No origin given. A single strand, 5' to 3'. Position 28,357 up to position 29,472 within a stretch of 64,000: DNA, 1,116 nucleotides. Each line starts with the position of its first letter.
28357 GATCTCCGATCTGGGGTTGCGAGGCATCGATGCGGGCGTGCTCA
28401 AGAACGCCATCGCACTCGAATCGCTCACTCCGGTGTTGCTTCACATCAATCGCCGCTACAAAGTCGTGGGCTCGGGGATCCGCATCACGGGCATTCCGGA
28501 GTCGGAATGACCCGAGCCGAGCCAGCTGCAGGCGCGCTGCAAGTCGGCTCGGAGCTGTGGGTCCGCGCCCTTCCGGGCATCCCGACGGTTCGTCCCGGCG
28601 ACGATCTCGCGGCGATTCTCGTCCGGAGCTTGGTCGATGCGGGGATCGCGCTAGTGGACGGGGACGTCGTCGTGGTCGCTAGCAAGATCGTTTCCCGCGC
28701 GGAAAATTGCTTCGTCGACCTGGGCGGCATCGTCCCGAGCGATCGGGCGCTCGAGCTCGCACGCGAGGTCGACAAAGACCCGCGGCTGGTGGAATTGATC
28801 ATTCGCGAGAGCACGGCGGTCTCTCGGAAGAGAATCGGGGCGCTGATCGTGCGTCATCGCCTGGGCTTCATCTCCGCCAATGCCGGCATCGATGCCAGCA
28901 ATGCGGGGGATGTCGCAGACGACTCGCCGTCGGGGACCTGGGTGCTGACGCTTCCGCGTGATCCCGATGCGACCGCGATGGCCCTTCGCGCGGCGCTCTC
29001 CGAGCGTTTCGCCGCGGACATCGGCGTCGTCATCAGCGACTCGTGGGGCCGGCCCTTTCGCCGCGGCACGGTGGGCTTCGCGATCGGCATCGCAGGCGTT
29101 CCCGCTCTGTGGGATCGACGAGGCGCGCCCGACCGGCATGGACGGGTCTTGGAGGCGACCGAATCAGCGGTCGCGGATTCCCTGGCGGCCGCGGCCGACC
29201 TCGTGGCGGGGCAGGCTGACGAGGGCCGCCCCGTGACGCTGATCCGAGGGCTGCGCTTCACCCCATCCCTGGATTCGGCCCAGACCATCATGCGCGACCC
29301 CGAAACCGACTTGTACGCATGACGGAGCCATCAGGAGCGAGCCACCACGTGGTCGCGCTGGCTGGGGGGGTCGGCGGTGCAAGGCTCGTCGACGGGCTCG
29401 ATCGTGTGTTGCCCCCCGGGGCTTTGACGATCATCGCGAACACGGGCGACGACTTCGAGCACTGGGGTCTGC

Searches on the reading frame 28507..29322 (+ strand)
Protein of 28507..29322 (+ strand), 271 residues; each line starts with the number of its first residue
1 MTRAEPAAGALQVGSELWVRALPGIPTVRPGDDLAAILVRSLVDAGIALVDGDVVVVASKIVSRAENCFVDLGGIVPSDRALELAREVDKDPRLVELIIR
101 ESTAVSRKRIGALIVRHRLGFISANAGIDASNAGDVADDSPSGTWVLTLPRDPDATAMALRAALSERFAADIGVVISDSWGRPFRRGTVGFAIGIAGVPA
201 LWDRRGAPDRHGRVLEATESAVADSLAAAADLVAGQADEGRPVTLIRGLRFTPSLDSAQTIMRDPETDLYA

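Call 20: search_protein_families(library=pfam, proteins=[window:28507-29322:+], max_evalue=0.00001)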
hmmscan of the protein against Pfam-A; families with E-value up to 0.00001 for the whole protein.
window:28507-29322:+ (271 aa): 1 family
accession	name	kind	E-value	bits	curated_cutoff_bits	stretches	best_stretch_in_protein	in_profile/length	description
PF01996.21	F420_ligase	-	2.6e-72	243.3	25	1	25-248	4-218/218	F420-0:Gamma-glutamyl ligase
